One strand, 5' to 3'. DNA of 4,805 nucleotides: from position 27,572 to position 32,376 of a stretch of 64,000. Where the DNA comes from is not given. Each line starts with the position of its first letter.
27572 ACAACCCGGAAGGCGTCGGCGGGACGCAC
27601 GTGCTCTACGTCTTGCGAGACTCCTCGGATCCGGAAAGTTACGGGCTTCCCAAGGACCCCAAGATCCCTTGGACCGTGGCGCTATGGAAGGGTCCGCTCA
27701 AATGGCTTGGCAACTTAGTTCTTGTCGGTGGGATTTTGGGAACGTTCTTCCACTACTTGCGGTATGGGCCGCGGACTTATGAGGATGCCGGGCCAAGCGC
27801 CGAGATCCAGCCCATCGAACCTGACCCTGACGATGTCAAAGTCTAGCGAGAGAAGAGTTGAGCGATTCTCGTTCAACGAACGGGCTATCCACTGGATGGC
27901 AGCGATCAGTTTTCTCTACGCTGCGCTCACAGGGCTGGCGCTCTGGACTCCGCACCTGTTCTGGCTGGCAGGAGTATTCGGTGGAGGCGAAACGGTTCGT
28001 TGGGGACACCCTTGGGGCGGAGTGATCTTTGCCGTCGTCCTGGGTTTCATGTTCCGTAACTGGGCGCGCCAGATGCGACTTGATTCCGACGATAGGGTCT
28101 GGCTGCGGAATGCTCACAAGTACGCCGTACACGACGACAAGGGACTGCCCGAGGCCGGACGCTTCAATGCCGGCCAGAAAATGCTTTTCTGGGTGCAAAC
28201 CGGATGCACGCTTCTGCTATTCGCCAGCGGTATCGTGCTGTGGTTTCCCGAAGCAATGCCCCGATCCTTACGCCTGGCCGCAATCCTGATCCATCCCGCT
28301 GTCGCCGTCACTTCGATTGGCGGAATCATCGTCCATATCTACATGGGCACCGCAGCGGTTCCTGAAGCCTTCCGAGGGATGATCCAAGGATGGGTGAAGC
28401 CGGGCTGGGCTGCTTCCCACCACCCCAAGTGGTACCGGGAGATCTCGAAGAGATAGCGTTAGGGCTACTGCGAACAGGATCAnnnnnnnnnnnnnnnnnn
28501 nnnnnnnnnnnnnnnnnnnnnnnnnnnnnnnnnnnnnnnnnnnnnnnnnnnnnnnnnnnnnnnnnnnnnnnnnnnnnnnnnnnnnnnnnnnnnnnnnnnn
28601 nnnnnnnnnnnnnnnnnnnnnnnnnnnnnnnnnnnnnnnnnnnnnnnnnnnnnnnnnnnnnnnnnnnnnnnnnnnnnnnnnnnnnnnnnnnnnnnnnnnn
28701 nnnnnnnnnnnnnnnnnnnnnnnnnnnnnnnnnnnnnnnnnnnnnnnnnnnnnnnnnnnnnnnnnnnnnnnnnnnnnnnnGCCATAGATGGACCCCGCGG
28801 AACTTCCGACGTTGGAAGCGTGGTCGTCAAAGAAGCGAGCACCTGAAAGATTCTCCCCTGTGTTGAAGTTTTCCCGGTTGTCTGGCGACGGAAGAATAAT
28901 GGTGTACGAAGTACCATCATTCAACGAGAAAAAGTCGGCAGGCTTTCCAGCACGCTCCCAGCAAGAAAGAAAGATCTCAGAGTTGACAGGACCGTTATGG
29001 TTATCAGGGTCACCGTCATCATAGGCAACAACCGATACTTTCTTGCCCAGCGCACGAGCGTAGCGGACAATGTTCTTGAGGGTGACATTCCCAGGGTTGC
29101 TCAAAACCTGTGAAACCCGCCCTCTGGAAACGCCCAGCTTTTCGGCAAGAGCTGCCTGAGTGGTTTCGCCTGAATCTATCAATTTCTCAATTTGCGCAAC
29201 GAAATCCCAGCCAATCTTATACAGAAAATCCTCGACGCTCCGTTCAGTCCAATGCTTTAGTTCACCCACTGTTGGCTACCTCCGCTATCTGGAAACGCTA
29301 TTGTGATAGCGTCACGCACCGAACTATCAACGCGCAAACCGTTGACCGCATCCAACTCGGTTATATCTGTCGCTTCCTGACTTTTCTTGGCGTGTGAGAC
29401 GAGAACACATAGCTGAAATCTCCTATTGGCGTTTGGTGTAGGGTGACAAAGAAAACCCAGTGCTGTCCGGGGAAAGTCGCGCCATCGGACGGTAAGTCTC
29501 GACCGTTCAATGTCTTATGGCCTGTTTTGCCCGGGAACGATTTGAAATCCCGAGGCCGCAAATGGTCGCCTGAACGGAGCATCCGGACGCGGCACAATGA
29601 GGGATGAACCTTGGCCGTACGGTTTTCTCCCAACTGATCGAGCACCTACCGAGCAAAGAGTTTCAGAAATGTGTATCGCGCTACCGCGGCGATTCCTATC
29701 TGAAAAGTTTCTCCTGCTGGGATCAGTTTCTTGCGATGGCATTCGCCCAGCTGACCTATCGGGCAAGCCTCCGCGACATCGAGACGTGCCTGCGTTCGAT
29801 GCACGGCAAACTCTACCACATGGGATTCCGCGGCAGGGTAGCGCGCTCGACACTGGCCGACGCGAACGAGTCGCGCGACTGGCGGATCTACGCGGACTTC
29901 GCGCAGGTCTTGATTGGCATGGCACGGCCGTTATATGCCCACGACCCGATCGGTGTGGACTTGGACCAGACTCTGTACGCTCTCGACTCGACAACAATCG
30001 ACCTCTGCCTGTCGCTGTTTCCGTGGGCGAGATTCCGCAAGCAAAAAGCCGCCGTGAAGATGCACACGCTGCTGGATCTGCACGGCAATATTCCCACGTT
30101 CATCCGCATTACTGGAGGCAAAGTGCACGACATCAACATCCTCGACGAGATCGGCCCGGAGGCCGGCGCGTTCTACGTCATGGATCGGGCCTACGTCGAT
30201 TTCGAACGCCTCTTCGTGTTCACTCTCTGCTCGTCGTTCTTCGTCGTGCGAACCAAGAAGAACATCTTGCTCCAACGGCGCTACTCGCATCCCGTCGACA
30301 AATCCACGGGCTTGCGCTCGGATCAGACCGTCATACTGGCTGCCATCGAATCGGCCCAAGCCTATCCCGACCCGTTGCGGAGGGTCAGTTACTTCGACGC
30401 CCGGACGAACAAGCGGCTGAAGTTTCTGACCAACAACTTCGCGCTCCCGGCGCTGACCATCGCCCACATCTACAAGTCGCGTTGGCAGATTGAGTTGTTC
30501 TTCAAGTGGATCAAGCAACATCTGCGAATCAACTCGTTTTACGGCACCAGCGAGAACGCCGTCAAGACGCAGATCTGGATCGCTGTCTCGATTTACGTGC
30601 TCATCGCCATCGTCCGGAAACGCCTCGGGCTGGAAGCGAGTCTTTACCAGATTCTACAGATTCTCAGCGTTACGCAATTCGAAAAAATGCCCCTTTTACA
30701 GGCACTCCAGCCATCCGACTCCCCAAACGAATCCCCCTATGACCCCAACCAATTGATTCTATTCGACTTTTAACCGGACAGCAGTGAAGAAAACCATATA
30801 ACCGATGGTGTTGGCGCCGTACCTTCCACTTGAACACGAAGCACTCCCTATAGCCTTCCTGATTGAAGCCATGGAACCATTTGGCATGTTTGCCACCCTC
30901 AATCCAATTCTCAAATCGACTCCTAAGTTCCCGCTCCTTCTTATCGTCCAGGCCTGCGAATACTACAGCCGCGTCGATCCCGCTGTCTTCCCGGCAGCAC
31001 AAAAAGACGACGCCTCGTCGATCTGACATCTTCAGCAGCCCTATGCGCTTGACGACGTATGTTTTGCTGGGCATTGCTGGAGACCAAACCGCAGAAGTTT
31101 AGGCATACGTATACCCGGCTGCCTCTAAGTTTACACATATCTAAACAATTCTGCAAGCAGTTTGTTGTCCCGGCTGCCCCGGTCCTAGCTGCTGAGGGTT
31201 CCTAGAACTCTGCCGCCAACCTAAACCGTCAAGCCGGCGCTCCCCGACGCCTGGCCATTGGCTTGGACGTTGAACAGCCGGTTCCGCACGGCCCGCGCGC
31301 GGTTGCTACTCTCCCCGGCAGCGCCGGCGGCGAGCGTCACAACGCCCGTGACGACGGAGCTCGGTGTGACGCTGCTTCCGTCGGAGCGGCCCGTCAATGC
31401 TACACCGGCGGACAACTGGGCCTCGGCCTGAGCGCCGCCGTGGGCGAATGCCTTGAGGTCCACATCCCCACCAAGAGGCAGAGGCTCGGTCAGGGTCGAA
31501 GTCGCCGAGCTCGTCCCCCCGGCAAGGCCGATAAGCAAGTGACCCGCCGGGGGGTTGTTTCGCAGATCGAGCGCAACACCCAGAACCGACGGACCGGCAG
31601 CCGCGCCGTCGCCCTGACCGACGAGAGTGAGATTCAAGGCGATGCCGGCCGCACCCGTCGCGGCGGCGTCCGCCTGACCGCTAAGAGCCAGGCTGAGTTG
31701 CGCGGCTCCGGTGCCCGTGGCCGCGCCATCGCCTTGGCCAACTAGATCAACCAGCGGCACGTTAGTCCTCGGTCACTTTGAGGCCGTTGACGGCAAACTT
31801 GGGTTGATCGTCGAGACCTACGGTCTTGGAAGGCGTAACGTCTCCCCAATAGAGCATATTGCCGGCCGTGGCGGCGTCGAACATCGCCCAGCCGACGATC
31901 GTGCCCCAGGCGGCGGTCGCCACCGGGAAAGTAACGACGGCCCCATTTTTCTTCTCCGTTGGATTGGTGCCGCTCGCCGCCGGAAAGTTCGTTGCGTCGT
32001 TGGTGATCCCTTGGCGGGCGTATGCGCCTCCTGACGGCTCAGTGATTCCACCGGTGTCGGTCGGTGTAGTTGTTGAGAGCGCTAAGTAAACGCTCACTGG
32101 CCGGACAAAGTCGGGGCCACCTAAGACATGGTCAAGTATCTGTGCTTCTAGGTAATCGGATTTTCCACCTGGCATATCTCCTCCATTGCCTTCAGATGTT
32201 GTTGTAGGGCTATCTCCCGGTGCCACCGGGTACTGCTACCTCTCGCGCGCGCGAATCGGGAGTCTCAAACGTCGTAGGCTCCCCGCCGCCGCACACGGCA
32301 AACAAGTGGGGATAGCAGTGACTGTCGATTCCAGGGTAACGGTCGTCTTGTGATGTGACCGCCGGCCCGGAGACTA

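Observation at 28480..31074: Three-gene, translationally coupled toxin / HTH antitoxin / unknown module beside phage tail genes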

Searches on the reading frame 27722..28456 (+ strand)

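Call 37: search_protein_families(library=pfam, max_evalue=0.01, proteins=[window:27722-28456:+])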
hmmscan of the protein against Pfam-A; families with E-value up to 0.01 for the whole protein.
window:27722-28456:+ (244 aa): 1 family
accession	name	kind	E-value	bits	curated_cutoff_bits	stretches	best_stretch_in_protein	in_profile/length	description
PF01292.26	Ni_hydr_CYTB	-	8.1e-24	84.8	30.1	1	49-222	2-178/179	Prokaryotic cytochrome b561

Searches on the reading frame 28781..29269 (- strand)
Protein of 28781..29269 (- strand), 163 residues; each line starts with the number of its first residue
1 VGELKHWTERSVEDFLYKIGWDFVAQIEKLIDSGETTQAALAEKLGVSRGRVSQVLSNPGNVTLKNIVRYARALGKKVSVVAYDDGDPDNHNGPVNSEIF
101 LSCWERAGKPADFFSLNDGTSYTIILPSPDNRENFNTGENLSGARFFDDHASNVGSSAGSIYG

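Call 7: search_protein_families(library=pfam, max_evalue=1, proteins=[window:28781-29269:-])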
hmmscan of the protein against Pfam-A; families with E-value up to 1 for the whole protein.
seq(163 aa): 20 families
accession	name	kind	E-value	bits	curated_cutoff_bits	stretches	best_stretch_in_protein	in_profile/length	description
PF01381.28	HTH_3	-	3.1e-09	37.2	23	1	30-78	4-52/55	Helix-turn-helix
PF13744.12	HTH_37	-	7.5e-05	22.9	27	1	24-81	20-78/80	Helix-turn-helix domain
PF04545.22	Sigma70_r4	-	0.00025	20.9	24.1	1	35-56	20-41/50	Sigma-70, region 4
PF15943.11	YdaS_toxin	-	0.00077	19.7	30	1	37-62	10-35/65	Bacterial toxin YdaS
PF24034.1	DUF7343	-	0.0014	18.8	27.6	1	28-58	9-41/62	Domain of unknown function (DUF7343)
PF13412.12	HTH_24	-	0.0019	18.1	21.9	1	31-54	13-36/48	Winged helix-turn-helix DNA-binding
PF12802.13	MarR_2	-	0.0024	18.4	27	1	32-56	16-41/61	MarR family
PF13560.12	HTH_31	-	0.013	16.3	27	1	37-75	16-55/64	Helix-turn-helix domain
PF13518.12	HTH_28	-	0.014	15.9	25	1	30-56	8-33/52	Helix-turn-helix domain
PF24852.1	DUF7726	-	0.017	15.7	26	1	26-61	13-48/73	Domain of unknown function (DUF7726)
PF13443.12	HTH_26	-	0.019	15.7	22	1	30-75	5-51/63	Cro/C1-type HTH DNA-binding domain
PF16509.11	KORA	-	0.042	14.5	26.7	1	36-57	31-52/84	TrfB plasmid transcriptional repressor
PF01978.25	TrmB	-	0.053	13.8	25.6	1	29-58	16-45/68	Sugar-specific transcriptional regulator TrmB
PF08279.18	HTH_11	-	0.092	13.1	25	1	29-50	8-30/55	HTH domain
PF17762.8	HTH_ParB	-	0.11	13.1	22.6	1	27-56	12-41/102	ParB HTH domain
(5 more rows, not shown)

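Call 8: search_protein_families(library=ncbifam, max_evalue=1, proteins=[window:28781-29269:-])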
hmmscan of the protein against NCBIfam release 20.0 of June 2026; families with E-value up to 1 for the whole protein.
seq(163 aa): 16 families
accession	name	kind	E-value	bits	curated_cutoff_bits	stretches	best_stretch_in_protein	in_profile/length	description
TIGR03070.1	couple_hipB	subfamily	5.3e-05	23.1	71.65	1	37-76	17-56/58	type II toxin-antitoxin system Y4mF family antitoxin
TIGR02607.1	antidote_HigA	equivalog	6.8e-05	22.6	47.7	1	36-77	21-62/81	HigA family addiction module antitoxin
NF007271.0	PRK09726.1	equivalog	0.00034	20.5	79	1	30-92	19-82/88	type II toxin-antitoxin system antitoxin HipB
NF038310.1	lysogeny_AimR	equivalog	0.002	17.2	70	1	27-76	1-50/365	AimR family lysis-lysogeny pheromone receptor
TIGR02684.1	dnstrm_HI1420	hypoth_equivalog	0.0022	18.2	53.7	1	39-80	47-88/89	addiction module antidote protein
TIGR02937.1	sigma70-ECF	superfamily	0.015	14.9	42.9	1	34-57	132-155/165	sigma-70 family RNA polymerase sigma factor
NF010465.0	PRK13890.1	equivalog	0.024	14.7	96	1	23-80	6-63/121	conjugal transfer protein TrbA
NF008273.0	PRK11050.1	equivalog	0.051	13.2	153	1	22-58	40-77/156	manganese-binding transcriptional regulator MntR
NF040939.2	trans_reg_lrs14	equivalog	0.059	13.4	90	1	14-58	14-59/103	Lrs14 family HTH-type transcriptional regulator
NF041951.1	phage_RstR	subfamily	0.097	12.9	80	1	23-75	3-55/108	RstR family transcriptional repressor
TIGR02612.1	mob_myst_A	hypoth_equivalog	0.13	12.2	122.6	1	37-75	40-80/150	mobile mystery protein A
NF003054.0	PRK03975.1-1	equivalog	0.16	11.9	239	1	35-80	51-98/171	putative transcriptional regulator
NF053606.1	Sta1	subfamily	0.17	12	80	1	15-58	14-57/100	Sta1 family transcriptional regulator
TIGR00180.1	parB_part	domain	0.19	11.5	58.45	1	27-56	112-141/186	ParB/RepB/Spo0J family partition protein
NF049976.1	AmadipTransam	equivalog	0.19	10.6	650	1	41-86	84-128/416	2-aminoadipate transaminase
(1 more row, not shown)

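Call 9: search_protein_families(library=padloc, max_evalue=1, proteins=[window:28781-29269:-])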
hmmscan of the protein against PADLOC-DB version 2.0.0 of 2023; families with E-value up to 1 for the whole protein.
seq(163 aa): 8 families
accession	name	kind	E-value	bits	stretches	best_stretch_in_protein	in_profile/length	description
PDLC04757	PDC-M64B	-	8.3e-06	23.8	1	9-78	17-85/128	-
PDLC04760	PDC-M64C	-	2.8e-05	22.4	1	21-81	25-85/93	-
PDLC04759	PDC-M64B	-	0.00014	19.9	1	24-79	28-83/135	-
PDLC03665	Control_protein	-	0.00025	19.3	1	23-78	9-65/77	control protein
PDLC04758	PDC-M64B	-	0.00034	19.1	1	23-78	31-86/123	-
PDLC02926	HTH_VI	-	0.00047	18.4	1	35-83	14-62/92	-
PDLC04775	PDC-M69A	-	0.0015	17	1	25-76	10-61/113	-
PDLC03330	MTase_II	-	0.0044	13.8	1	26-87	8-69/430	Type II methyltransferase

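Call 10: search_protein_families(library=phrogs, max_evalue=1, proteins=[window:28781-29269:-])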
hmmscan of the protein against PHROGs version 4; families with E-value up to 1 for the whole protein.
seq(163 aa): 36 families (the best 25 are shown)
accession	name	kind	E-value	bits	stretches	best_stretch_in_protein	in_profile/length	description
phrog_1373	-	transcription regulation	7.5e-12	46.5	1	25-82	66-123/166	transcriptional regulator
phrog_2339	-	DNA, RNA and nucleotide metabolism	8.6e-09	36.3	1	24-81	27-85/98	HTH DNA binding protein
phrog_4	-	transcription regulation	7.3e-06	26.2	1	28-93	142-203/400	transcriptional repressor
phrog_8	-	transcription regulation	9.6e-05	23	1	36-90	171-224/346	transcriptional regulator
phrog_2439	-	transcription regulation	0.0002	21.3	1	27-80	12-65/367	transcriptional regulator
phrog_1728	-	transcription regulation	0.00052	20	1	23-76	4-57/380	transcriptional regulator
phrog_296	-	integration and excision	0.0013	18.5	1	23-57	228-262/626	DNA transposition protein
phrog_2119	-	unknown function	0.002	19.2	1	25-73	18-64/119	-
phrog_4268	-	transcription regulation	0.0027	18.9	1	39-81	50-92/96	transcriptional repressor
phrog_2328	-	transcription regulation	0.0027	18.5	1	21-90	14-83/128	transcriptional repressor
phrog_3642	-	DNA, RNA and nucleotide metabolism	0.0042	18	1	33-76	19-62/79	HTH DNA binding protein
phrog_1381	-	moron, auxiliary metabolic gene and host takeover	0.005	17.2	1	28-79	19-70/264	plasmid antitoxin with HTH domain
phrog_4779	-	transcription regulation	0.0067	17.9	1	26-65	6-47/98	transcriptional regulator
phrog_35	-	transcription regulation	0.007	17.4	1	36-79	87-129/181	transcriptional repressor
phrog_3949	-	transcription regulation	0.0077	17.3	1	29-78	20-69/161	transcriptional repressor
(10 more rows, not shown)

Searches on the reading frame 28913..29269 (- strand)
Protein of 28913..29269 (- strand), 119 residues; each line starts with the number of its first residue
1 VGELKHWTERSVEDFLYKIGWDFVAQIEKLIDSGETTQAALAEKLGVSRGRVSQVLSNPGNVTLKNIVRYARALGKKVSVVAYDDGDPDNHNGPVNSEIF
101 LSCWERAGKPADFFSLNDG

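Call 66: find_homologous_proteins(query=window:28913-29269:-, max_evalue=0.001)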
Query seq(119 aa) (119 aa): 377 proteins with E <= 0.001 among 406 candidates; the best 120 are listed.
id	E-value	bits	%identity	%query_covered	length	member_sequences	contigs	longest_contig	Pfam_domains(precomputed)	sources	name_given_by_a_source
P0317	1.7e-73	263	100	100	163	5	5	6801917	PF01381.29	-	-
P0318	2.2e-68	246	92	100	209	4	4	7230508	PF01381.29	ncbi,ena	-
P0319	3.8e-65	236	87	100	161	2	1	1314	PF01381.29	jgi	jgi:transcriptional regulator with XRE-family HTH domain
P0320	3.8e-65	236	87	100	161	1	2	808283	PF01381.29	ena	-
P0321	1.1e-61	224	84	99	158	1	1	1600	PF01381.29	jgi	jgi:predicted XRE-type DNA-binding protein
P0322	1.6e-58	214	78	99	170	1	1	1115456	PF01381.29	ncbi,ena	-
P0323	3.8e-49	184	66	100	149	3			PF01381.29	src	-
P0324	7.1e-49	183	66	99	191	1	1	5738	PF01381.29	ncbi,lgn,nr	ncbi:MAG: helix-turn-helix transcriptional regulator [Candidatus Solibacter sp.]|nr:helix-turn-helix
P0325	8.7e-49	183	67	99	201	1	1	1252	PF01381.29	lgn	-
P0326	1.7e-48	182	66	99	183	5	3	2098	PF01381.29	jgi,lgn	jgi:transcriptional regulator with XRE-family HTH domain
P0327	2.3e-48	181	69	99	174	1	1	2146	PF01381.29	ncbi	-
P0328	5.0e-48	180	66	99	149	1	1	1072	PF13744.13,PF01381.29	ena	-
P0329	9.1e-48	180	69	96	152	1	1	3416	PF13744.13,PF01381.29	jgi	jgi:transcriptional regulator with XRE-family HTH domain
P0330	1.9e-47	179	68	97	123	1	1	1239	PF01381.29,PF13443.13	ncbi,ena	-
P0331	4.5e-47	177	65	99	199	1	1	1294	PF01381.29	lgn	-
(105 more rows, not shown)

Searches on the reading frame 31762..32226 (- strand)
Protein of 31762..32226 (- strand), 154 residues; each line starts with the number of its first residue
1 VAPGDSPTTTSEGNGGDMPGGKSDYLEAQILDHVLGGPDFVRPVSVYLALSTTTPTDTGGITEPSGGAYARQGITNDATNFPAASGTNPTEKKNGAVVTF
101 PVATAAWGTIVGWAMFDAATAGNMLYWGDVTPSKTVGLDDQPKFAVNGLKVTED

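Call 37: search_protein_families(library=pfam, max_evalue=0.01, proteins=[window:31762-32226:-])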
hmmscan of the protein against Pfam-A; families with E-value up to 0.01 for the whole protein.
window:31762-32226:- (154 aa): 1 family
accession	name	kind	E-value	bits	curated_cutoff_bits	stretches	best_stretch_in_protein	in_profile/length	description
PF23140.1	Gp80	-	4.8e-40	137.3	27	1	22-152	2-128/128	Podophage GP4 fiber I protein gp80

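Call 38: search_protein_families(library=phrogs, max_evalue=0.01, proteins=[window:31762-32226:-])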
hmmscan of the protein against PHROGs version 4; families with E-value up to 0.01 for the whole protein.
window:31762-32226:- (154 aa): 1 family
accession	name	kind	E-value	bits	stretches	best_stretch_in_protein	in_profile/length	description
phrog_240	-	head and packaging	5.7e-24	86.1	1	16-152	57-187/200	head protein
